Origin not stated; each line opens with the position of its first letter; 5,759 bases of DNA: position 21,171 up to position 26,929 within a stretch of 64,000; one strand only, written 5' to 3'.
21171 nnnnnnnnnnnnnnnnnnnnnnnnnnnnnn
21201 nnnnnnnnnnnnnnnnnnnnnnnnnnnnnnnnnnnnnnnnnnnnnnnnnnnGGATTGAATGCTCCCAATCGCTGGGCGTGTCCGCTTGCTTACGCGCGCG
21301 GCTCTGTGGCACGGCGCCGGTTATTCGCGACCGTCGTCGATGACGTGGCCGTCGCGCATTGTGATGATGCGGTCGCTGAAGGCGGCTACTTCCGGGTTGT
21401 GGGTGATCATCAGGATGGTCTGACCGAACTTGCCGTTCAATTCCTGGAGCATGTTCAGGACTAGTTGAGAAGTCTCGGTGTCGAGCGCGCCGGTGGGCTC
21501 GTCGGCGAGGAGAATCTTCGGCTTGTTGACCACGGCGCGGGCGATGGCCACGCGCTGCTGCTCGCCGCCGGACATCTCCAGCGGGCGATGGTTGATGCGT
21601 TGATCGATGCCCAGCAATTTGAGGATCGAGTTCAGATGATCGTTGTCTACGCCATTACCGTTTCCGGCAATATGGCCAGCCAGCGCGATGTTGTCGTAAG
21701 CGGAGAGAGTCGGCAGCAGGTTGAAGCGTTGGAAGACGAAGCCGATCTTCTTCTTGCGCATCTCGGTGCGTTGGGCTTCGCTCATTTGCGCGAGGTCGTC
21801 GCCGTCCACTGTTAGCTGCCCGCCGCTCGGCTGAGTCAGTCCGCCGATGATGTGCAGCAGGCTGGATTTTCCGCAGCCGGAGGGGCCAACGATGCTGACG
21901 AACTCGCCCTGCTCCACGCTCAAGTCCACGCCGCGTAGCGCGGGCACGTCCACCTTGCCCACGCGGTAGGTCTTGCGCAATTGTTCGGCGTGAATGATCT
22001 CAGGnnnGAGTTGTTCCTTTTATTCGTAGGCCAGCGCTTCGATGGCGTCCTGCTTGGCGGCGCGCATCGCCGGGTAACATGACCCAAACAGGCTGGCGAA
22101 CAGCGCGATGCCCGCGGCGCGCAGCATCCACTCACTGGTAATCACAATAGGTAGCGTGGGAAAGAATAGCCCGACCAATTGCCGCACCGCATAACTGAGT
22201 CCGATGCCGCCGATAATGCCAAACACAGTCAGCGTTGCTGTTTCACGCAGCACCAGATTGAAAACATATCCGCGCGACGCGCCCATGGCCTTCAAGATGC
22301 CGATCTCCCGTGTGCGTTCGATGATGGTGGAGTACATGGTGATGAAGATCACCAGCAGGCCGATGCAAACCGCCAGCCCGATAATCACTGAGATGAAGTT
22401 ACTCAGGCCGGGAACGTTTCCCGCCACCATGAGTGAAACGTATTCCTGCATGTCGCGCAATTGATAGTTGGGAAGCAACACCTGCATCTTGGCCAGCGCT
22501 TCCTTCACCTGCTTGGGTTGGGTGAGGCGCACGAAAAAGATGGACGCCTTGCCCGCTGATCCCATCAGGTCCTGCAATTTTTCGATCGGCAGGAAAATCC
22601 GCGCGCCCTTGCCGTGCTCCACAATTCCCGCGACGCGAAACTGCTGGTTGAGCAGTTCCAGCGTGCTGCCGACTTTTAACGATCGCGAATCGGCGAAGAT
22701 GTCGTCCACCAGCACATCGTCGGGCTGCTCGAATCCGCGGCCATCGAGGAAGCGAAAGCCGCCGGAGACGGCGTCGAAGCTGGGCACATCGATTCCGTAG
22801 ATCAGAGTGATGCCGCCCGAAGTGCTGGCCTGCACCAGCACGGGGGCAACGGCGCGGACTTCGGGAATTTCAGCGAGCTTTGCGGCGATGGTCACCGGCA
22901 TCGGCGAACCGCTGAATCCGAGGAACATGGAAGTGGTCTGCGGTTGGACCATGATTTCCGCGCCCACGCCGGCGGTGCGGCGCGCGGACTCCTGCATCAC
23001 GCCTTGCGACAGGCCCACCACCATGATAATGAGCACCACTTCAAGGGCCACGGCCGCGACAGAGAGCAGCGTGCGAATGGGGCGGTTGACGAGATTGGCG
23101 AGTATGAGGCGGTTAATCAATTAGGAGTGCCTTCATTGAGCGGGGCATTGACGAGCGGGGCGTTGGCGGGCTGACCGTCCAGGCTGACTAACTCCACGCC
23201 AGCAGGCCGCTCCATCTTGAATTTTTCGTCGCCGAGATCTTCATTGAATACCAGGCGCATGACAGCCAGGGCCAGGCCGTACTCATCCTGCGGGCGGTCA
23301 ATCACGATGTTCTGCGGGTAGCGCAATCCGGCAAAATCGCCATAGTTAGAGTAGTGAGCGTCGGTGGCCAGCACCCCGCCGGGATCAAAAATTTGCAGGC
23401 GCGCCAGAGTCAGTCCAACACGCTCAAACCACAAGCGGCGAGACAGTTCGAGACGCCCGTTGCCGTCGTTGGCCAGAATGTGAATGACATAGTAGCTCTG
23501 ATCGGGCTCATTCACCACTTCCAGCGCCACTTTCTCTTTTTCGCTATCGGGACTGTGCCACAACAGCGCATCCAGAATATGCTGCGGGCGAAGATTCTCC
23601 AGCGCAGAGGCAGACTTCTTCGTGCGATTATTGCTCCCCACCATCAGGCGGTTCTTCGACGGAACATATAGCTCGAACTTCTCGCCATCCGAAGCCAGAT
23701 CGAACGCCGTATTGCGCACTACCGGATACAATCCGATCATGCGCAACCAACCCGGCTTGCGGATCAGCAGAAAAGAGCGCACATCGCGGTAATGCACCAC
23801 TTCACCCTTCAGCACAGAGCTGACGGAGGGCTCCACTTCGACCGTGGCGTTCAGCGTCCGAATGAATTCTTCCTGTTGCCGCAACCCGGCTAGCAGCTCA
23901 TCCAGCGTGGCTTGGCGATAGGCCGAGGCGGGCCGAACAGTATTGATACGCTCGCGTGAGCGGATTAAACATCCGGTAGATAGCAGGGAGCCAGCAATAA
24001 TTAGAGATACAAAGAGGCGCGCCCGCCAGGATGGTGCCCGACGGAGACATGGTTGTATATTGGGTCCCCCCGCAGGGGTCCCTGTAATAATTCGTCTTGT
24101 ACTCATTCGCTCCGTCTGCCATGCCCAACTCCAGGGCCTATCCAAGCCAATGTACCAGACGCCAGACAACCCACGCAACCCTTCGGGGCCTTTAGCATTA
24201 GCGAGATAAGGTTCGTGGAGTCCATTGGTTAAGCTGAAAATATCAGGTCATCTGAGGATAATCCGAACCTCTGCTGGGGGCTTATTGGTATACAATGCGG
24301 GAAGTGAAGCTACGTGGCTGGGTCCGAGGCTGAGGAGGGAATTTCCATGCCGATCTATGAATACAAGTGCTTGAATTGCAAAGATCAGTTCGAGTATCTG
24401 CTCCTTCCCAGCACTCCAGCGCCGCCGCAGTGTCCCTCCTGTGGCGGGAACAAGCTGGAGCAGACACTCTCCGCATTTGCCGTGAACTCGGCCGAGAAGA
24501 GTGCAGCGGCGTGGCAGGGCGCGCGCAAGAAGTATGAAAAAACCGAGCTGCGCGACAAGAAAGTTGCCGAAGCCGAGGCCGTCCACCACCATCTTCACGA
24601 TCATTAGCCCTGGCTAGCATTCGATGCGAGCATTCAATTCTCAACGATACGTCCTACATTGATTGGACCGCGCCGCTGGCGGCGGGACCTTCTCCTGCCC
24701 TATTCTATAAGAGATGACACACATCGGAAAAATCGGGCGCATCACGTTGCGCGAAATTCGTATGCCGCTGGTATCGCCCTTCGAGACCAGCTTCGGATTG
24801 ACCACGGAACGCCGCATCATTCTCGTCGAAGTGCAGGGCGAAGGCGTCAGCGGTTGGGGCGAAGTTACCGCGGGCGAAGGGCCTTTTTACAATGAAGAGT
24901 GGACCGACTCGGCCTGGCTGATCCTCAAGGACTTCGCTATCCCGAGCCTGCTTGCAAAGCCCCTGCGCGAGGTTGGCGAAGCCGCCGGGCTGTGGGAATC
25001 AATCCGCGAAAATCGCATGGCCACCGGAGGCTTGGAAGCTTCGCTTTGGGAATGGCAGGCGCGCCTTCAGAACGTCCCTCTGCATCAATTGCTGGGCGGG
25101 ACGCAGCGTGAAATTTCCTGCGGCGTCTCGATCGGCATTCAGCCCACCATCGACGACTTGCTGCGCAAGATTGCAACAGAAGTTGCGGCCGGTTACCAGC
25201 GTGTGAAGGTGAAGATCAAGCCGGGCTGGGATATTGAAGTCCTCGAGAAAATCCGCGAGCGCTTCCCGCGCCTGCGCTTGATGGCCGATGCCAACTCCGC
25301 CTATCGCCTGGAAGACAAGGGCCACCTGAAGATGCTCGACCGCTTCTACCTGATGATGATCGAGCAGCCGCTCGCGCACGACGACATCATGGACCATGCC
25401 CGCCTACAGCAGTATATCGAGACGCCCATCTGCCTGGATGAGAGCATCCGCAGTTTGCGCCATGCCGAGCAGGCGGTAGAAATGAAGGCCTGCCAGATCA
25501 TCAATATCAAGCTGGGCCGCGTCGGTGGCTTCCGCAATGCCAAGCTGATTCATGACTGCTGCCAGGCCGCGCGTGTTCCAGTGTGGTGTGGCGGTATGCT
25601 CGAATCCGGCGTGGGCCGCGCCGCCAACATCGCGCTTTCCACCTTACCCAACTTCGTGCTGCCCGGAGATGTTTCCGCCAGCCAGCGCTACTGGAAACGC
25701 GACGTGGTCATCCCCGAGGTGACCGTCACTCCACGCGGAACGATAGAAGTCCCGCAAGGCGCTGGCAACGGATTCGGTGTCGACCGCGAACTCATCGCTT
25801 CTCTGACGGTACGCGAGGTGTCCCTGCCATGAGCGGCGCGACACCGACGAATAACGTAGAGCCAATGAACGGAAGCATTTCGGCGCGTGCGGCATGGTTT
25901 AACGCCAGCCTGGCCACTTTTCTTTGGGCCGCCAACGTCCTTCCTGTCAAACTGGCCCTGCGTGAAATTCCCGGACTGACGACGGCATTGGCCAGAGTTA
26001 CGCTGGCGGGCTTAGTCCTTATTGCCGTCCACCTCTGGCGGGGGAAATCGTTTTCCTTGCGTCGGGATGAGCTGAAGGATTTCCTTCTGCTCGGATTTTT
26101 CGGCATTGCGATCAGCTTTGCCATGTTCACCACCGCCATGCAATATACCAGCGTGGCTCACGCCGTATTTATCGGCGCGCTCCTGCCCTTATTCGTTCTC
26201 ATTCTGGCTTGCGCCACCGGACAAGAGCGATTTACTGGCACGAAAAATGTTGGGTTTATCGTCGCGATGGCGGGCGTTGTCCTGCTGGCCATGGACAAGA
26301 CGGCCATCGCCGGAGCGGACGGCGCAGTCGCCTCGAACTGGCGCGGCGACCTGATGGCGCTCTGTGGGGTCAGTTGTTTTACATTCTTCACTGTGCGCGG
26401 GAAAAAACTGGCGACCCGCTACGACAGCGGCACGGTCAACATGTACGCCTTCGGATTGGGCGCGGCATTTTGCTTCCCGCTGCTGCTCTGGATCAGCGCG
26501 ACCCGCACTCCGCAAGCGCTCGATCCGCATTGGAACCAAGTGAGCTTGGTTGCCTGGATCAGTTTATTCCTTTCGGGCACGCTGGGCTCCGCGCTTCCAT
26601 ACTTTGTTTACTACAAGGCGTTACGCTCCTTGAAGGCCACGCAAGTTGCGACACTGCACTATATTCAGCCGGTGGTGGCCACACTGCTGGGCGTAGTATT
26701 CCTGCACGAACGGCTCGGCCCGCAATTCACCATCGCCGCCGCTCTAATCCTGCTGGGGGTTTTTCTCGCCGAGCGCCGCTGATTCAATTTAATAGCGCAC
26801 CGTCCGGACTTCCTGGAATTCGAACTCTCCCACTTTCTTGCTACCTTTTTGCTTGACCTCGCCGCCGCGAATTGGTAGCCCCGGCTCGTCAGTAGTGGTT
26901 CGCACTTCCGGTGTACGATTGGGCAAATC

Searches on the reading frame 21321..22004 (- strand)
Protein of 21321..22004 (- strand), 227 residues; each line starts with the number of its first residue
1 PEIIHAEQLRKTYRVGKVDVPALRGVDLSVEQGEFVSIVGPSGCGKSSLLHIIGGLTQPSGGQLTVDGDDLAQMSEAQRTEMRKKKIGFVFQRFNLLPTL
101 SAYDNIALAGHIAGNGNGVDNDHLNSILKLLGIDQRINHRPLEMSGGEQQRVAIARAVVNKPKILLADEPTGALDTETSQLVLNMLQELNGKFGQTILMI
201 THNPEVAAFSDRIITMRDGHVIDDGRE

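Call 55: search_protein_families(library=pfam, proteins=[window:21321-22004:-], max_evalue=0.001)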
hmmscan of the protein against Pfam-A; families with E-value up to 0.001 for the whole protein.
window:21321-22004:- (227 aa): 4 families
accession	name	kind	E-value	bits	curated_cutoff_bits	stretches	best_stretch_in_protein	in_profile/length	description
PF00005.33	ABC_tran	-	1.4e-37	129.8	25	1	23-171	1-136/137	ABC transporter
PF02463.25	SMC_N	-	1.2e-08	35.1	40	1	34-217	25-212/220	RecF/RecN/SMC N terminal domain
PF13304.12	AAA_21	-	5e-05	23.9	27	0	36-58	2-24/304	AAA domain, putative AbiEii toxin, Type IV TA system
PF20703.3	nSTAND1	-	0.00076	19.7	27.1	0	30-51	30-51/379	Novel STAND NTPase 1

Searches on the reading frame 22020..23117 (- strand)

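Call 55: search_protein_families(library=pfam, proteins=[window:22020-23117:-], max_evalue=0.001)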
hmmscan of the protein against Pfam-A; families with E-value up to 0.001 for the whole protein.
window:22020-23117:- (365 aa): 2 families
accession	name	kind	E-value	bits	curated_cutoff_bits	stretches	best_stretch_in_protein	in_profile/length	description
PF12704.14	MacB_PCD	-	1.2e-17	65.3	27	1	16-212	1-205/207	MacB-like periplasmic core domain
PF02687.27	FtsX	-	2.6e-17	63.4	25.5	1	244-357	2-119/120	FtsX-like permease C-terminal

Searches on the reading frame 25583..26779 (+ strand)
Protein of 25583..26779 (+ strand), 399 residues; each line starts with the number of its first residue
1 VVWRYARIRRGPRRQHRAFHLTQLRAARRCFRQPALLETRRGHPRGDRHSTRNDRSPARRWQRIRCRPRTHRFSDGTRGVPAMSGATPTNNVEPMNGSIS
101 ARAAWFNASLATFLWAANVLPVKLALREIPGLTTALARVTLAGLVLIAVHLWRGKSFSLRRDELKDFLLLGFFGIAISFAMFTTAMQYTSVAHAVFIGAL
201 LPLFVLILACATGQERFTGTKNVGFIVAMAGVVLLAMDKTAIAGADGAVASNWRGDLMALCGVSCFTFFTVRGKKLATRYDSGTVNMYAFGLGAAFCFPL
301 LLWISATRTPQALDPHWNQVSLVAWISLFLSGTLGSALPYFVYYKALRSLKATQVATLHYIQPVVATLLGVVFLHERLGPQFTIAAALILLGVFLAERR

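Call 55: search_protein_families(library=pfam, proteins=[window:25583-26779:+], max_evalue=0.001)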
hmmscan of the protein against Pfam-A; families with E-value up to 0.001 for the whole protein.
window:25583-26779:+ (399 aa): 3 families
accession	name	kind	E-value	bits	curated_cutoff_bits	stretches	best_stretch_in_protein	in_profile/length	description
PF00892.27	EamA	-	9.4e-44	149.4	28.2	2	254-395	2-132/135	EamA-like transporter family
PF06027.18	SLC35F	-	7.6e-07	29.4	21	1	128-395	35-296/299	Solute carrier family 35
PF03151.22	TPT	-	8.1e-06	25.8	30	1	125-395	24-289/291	Triose-phosphate Transporter family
